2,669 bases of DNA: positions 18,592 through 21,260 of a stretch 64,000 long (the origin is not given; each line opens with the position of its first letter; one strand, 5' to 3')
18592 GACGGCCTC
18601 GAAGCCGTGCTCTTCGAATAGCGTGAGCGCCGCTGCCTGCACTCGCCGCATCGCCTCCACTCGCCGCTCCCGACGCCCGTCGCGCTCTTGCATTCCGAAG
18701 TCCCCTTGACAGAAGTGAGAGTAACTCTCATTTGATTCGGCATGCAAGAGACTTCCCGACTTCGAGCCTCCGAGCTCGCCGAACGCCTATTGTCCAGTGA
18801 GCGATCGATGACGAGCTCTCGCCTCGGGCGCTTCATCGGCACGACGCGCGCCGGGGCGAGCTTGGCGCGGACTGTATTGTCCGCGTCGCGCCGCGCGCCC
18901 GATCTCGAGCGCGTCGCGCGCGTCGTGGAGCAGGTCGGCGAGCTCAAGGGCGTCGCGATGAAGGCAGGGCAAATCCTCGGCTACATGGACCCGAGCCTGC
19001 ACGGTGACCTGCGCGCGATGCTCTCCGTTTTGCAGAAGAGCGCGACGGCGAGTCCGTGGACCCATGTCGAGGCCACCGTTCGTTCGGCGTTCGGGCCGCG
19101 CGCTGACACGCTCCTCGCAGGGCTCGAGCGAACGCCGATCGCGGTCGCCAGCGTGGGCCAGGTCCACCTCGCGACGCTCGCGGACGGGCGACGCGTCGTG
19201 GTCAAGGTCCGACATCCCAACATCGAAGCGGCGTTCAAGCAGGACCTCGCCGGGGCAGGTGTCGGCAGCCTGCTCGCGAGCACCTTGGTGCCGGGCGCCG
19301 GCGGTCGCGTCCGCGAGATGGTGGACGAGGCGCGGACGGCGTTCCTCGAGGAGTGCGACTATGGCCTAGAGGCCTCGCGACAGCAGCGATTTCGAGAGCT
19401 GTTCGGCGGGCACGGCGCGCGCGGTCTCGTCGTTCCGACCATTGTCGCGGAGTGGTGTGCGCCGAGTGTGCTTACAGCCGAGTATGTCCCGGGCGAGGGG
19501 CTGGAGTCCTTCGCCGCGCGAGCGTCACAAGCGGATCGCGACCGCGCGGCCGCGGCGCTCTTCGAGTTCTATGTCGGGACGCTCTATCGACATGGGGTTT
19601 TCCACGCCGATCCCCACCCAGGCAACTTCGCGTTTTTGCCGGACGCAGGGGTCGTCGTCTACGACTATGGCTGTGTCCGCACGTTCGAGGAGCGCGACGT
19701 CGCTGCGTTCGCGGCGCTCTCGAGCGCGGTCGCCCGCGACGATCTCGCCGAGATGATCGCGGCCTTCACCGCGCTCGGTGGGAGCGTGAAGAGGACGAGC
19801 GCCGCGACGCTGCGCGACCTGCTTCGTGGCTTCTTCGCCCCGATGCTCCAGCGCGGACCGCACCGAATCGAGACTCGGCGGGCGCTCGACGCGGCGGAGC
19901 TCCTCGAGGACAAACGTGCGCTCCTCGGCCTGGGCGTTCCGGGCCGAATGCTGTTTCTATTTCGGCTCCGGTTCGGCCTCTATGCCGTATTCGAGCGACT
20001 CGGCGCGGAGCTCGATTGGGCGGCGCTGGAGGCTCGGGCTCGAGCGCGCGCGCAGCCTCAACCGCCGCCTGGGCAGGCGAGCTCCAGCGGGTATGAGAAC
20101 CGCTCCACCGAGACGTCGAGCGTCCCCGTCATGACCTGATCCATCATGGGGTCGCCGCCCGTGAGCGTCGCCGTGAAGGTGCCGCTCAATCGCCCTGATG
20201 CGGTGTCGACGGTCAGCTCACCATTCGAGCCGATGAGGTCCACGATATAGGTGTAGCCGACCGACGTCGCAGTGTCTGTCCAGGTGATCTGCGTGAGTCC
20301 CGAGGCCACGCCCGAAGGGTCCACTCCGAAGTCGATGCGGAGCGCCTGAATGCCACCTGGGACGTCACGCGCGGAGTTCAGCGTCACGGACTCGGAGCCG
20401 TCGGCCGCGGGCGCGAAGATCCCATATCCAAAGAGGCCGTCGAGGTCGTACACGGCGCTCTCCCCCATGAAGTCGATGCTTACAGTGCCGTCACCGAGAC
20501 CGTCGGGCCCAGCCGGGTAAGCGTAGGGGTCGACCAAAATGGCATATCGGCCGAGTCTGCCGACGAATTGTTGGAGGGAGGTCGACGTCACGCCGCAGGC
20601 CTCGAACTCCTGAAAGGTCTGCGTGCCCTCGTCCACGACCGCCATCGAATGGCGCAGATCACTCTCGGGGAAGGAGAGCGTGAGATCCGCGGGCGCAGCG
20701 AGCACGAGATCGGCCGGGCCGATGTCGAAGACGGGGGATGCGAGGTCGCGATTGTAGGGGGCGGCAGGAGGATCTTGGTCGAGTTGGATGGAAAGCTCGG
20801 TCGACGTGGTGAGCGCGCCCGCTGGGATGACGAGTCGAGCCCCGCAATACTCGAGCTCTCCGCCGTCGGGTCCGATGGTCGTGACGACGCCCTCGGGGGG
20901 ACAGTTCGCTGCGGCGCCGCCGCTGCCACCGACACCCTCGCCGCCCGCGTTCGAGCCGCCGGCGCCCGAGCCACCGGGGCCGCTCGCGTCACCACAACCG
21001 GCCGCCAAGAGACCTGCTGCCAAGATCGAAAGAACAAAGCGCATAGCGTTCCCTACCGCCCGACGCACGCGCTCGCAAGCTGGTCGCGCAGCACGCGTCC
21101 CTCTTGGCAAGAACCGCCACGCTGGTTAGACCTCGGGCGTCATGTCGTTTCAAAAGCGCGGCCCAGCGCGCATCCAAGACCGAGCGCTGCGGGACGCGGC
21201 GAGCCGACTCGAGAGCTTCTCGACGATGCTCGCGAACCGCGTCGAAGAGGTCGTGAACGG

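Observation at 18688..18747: tetR and ABC1-kinase start codons embedded in the arms of a nested palindrome; 48-bp intergenic region with a perfect TTGACA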

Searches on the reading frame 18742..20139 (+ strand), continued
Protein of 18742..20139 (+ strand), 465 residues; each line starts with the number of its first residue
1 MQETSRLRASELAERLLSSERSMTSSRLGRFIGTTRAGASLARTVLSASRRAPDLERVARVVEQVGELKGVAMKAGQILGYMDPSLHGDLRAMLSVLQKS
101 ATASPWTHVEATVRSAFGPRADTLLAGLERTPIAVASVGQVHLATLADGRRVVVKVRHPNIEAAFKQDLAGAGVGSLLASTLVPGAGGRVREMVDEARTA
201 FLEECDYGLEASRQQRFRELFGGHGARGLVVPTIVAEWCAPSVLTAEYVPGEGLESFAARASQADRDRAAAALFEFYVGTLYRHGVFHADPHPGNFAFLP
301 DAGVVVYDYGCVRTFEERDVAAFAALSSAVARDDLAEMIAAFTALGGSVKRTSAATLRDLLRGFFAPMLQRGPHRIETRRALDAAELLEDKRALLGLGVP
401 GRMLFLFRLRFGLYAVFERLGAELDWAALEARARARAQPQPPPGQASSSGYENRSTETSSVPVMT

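Call 70: fold_search(model_id=the predicted structure, library=pdb)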
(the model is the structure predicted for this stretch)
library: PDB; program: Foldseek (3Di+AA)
matches with E <= 10: 1983; with E <= 0.001: 216
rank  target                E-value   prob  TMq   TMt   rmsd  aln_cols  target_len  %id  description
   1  7udq_B                1.3e-18  1.00  0.65  0.79   4.7       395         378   24  Crystal structure of COQ8A-CA157 inhibitor complex in space group P1 (released 2023-01-18)
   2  7udq_A                5.2e-18  1.00  0.65  0.80   4.7       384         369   24  Crystal structure of COQ8A-CA157 inhibitor complex in space group P1 (released 2023-01-18)
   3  7udp                  8.7e-18  1.00  0.65  0.79   4.8       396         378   24  Crystal structure of COQ8A-CA157 inhibitor complex in space group C2 (released 2023-01-18)
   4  5i35                  3.0e-17  1.00  0.67  0.80   4.6       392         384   24  Structure of the Human mitochondrial kinase COQ8A R611K with AMPPNP (Cerebellar Ataxia and Ubiquinone Deficiency Through (released 2016-08-17)
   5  4ped                  3.1e-17  1.00  0.68  0.80   4.7       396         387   24  Mitochondrial ADCK3 employs an atypical protein kinase-like fold to enable coenzyme Q biosynthes (released 2014-11-19)
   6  7cyr                  4.1e-16  1.00  0.62  0.72   5.6       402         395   26  The closed conformation of MSMEG_1954 from Mycobacterium smegmatis (released 2021-12-08)
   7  7cz2                  5.4e-16  1.00  0.55  0.79   4.8       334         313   24  The complex structure of MSMEG_1954-ADP from Mycobacterium smegmatis (released 2021-12-08)
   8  5yjz                  2.1e-15  1.00  0.58  0.66  10.0       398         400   26  The native crystal structure of Rv3197 from Mycobacterium tuberculosis (released 2018-02-07)
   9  7cy2                  2.1e-15  1.00  0.52  0.73   4.9       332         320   24  The open conformation of MSMEG_1954 from Mycobacterium smegmatis (released 2021-12-08)
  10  5yk1                  4.7e-15  1.00  0.57  0.65  10.0       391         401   26  The complex structure of Rv3197-AMPPNP from Mycobacterium tuberculosis (released 2018-02-07)
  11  5yk2                  6.8e-15  1.00  0.54  0.62  10.4       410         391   23  The complex structure of Rv3197-erythromycin from Mycobacterium tuberculosis (released 2018-02-07)
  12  5yk0                  9.8e-15  1.00  0.55  0.63  10.2       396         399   25  The complex structure of Rv3197-ADP from Mycobacterium tuberculosis (released 2018-02-07)
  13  6v6a_C                1.1e-04  1.00  0.26  0.37  14.2       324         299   12  Inhibitory scaffolding of the ancient MAPK, ERK7 (released 2020-05-27)
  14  5xp7_A                1.5e-04  1.00  0.26  0.42  12.7       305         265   17  C-Src in complex with ATP-CHCl (released 2017-09-06)
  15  6b2q_B                1.5e-04  1.00  0.26  0.42  14.3       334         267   16  Dual Inhibition of the Essential Protein Kinases A and B in Mycobacterium tuberculosis (released 2018-02-14)
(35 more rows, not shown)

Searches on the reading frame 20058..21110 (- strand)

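Call 3: search_protein_families(library=pfam, proteins=[window:20058-21110:-])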
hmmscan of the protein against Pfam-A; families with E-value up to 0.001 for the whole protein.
window:20058-21110:- (350 aa): 1 family
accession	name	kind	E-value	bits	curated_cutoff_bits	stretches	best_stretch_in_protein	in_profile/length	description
PF00791.26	ZU5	-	4.2e-05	24.2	21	1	77-147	3-80/97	ZU5 domain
